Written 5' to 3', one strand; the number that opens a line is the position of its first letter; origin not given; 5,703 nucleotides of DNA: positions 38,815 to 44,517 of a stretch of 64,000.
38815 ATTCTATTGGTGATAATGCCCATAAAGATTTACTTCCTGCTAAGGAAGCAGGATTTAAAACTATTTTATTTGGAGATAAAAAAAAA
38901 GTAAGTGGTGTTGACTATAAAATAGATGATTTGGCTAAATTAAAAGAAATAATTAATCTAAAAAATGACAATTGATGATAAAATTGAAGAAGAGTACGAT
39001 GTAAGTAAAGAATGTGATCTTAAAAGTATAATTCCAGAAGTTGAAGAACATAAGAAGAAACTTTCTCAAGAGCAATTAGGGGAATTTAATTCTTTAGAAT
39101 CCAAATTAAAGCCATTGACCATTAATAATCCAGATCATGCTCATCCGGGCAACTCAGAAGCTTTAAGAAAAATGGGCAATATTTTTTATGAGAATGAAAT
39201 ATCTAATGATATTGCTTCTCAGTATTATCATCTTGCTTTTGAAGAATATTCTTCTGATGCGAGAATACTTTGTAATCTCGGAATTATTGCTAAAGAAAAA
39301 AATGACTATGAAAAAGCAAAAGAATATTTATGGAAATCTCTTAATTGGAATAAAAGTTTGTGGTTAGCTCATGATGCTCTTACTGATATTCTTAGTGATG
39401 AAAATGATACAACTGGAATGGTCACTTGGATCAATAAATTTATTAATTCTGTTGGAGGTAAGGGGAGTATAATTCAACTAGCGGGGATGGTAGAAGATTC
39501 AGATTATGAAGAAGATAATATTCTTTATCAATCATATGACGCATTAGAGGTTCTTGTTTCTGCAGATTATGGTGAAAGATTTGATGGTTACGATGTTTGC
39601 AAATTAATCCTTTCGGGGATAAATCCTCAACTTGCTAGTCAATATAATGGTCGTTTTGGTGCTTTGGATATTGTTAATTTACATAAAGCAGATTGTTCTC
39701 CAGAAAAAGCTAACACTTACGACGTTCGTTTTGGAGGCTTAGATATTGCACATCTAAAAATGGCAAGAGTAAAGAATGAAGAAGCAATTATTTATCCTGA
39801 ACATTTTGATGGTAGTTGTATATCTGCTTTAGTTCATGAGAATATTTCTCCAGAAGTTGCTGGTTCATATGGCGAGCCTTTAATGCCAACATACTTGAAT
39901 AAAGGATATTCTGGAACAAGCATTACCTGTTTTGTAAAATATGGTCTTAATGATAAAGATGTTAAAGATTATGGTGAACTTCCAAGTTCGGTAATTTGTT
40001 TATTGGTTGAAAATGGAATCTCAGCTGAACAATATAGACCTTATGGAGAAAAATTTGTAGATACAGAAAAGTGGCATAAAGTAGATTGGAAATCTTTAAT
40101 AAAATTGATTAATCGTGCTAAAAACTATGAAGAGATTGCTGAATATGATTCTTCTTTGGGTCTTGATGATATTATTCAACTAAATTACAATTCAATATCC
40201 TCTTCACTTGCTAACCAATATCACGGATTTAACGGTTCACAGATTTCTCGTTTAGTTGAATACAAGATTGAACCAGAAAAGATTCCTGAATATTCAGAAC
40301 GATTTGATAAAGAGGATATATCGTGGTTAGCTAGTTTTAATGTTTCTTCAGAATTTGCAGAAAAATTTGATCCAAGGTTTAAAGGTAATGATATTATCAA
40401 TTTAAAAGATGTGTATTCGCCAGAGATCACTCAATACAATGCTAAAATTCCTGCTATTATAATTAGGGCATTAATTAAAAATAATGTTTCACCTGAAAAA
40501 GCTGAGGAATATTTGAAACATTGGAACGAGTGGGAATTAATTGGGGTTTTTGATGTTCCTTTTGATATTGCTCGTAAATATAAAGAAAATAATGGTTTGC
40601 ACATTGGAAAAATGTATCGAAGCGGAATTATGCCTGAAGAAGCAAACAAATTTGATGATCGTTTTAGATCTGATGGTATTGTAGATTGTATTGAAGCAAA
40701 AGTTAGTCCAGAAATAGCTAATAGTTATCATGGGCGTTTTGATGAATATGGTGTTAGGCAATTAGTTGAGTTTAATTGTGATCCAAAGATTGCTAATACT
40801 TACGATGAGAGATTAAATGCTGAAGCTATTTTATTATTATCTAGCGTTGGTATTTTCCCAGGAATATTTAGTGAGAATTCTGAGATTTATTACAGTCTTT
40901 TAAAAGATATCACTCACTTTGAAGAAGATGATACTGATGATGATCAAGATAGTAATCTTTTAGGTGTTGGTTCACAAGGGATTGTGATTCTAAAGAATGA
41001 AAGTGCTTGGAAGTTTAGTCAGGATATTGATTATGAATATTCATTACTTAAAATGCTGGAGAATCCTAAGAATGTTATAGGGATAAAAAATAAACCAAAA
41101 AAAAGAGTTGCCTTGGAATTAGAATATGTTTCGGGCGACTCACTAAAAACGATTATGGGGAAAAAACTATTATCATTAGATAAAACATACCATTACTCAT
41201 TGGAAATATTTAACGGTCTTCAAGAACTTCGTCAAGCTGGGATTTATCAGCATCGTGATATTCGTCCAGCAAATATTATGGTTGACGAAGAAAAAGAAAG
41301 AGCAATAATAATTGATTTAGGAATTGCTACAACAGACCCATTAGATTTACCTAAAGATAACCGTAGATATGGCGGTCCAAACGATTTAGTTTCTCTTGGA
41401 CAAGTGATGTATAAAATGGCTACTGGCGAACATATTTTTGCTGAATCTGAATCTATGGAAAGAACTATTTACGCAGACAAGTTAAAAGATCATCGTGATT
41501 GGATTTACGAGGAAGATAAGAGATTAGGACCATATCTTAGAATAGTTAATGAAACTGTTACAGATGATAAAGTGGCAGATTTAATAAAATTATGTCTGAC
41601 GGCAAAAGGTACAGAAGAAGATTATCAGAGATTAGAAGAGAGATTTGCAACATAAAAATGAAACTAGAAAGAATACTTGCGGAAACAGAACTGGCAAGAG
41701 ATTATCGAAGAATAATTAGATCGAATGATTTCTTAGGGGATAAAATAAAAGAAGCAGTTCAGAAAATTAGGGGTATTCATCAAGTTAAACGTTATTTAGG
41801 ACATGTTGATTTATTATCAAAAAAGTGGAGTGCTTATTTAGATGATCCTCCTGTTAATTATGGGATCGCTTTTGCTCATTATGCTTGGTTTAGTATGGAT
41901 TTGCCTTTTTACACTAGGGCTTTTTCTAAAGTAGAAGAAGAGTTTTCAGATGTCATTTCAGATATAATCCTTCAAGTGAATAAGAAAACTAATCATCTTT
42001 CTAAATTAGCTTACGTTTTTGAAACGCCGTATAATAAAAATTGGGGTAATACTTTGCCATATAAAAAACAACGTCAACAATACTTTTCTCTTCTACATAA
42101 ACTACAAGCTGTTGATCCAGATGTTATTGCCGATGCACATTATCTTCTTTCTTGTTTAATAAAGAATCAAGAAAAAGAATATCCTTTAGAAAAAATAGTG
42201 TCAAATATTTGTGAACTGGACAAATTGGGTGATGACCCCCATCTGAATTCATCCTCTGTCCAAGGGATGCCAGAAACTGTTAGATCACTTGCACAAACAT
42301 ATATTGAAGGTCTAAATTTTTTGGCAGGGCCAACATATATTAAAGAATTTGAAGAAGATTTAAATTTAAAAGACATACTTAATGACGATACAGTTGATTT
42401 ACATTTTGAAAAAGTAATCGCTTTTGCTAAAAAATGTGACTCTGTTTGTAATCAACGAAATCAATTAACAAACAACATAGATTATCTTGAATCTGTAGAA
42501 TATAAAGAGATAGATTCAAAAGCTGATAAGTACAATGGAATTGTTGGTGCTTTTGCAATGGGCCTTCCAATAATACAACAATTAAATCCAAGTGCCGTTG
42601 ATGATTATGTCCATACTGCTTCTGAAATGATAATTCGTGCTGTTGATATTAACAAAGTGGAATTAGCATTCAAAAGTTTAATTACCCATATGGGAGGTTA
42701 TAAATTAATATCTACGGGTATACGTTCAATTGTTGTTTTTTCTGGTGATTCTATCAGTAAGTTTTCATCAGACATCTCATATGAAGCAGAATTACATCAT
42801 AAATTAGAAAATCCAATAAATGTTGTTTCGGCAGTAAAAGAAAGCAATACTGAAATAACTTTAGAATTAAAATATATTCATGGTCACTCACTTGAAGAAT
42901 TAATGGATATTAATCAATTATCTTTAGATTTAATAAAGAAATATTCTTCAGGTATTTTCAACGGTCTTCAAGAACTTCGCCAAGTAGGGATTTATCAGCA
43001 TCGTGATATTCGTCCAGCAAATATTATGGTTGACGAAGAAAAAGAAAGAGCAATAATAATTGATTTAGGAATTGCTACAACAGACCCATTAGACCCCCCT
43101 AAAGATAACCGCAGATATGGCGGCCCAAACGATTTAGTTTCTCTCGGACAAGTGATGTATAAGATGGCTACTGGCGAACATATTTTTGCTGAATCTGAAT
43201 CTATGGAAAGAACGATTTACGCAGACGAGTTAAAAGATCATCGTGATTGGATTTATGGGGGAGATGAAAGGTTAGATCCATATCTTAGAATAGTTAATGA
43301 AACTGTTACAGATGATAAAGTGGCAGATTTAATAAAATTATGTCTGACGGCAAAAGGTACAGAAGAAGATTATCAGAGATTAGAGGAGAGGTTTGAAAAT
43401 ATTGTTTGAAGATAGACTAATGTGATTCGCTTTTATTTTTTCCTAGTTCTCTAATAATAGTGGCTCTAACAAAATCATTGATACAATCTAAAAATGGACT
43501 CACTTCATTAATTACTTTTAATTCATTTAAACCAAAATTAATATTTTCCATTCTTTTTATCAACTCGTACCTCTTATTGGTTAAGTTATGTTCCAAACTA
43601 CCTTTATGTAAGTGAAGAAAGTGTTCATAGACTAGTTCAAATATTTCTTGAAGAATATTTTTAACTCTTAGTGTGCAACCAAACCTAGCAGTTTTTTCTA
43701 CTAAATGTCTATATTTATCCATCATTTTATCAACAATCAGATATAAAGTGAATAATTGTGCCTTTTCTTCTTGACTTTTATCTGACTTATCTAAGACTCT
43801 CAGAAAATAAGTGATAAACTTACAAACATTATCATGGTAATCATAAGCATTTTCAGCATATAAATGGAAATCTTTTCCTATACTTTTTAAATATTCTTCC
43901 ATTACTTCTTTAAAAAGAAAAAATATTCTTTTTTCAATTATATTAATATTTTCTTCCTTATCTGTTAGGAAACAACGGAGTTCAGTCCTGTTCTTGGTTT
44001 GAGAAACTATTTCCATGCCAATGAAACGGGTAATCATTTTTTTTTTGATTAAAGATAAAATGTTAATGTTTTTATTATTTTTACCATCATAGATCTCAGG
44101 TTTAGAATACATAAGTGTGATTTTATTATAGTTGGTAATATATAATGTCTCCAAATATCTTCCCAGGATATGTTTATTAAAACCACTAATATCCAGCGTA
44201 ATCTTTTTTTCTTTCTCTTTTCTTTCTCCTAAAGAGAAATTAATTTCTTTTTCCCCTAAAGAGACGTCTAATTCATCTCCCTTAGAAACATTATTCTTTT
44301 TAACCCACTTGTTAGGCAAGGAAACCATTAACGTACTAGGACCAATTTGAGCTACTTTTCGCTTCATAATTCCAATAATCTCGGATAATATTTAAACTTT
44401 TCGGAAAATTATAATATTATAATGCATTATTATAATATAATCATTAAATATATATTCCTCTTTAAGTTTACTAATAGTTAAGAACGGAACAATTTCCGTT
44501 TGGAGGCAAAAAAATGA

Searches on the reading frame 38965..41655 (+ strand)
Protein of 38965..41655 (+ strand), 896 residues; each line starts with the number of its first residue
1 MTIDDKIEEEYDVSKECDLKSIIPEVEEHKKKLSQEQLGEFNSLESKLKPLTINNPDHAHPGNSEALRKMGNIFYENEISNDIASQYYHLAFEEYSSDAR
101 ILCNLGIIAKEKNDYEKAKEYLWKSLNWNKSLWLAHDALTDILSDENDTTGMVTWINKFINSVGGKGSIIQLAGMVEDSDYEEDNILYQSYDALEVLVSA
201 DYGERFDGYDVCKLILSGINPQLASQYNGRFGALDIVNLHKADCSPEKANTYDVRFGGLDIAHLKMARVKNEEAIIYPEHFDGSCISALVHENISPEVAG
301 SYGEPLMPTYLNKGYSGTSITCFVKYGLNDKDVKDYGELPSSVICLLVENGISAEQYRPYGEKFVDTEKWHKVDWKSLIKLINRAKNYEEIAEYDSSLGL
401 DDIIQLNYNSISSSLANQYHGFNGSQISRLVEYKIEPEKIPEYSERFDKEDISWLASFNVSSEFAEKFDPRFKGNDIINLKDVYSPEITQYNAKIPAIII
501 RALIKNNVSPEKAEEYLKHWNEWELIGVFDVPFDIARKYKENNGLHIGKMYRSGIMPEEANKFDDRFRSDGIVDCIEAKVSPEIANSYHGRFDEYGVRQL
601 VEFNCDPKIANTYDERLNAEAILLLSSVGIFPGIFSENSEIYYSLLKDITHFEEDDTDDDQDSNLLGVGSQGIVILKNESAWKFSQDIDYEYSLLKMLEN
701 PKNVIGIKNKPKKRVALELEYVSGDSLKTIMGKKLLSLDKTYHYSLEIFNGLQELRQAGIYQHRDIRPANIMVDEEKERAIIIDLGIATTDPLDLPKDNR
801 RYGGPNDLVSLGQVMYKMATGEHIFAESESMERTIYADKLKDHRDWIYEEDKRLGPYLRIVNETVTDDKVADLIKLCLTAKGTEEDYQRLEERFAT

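Call 10: search_protein_families(library=pfam, proteins=[window:38965-41655:+], max_evalue=0.0001)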
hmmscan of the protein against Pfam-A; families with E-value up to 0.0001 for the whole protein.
window:38965-41655:+ (896 aa): 2 families
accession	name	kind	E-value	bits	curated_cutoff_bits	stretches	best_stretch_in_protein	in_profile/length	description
PF00069.31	Pkinase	-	3.9e-16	59.7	31.7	1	678-789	35-146/263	Protein kinase domain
PF07714.23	PK_Tyr_Ser-Thr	-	3.9e-06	26.8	23.1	1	677-790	37-151/258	Protein tyrosine and serine/threonine kinase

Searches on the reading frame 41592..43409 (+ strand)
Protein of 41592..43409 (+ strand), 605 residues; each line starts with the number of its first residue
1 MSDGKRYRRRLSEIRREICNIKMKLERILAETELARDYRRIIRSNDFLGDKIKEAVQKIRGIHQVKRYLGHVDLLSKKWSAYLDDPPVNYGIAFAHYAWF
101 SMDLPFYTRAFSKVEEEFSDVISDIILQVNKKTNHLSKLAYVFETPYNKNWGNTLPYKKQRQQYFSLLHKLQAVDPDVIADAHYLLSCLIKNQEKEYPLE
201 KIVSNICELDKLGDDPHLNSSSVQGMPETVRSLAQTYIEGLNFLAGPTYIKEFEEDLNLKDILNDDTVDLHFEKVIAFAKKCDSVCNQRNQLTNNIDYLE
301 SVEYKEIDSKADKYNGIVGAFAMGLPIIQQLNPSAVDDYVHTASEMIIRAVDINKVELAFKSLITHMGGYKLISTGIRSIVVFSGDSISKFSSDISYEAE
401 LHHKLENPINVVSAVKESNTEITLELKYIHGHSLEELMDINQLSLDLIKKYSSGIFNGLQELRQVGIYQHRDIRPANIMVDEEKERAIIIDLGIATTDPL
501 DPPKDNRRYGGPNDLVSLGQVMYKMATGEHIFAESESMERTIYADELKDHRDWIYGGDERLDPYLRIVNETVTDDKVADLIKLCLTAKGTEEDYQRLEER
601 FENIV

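Call 3: search_protein_families(library=pfam, proteins=[window:41592-43409:+], max_evalue=0.01)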
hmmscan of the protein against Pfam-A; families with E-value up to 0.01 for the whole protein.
window:41592-43409:+ (605 aa): 2 families
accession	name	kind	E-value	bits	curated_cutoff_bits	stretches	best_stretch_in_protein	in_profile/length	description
PF00069.31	Pkinase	-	1.4e-14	54.5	31.7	1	393-586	43-245/263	Protein kinase domain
PF07714.23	PK_Tyr_Ser-Thr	-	0.00036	20.4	23.1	1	397-497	50-151/258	Protein tyrosine and serine/threonine kinase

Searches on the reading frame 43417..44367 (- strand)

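Call 3: search_protein_families(library=pfam, proteins=[window:43417-44367:-], max_evalue=0.01)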
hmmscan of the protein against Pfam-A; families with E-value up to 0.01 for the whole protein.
window:43417-44367:- (316 aa): 1 family
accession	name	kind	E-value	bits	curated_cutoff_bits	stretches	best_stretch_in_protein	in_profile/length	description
PF04014.23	MazE_antitoxin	-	8.7e-06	26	24.7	1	9-41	4-37/48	Antidote-toxin recognition MazE, bacterial antitoxin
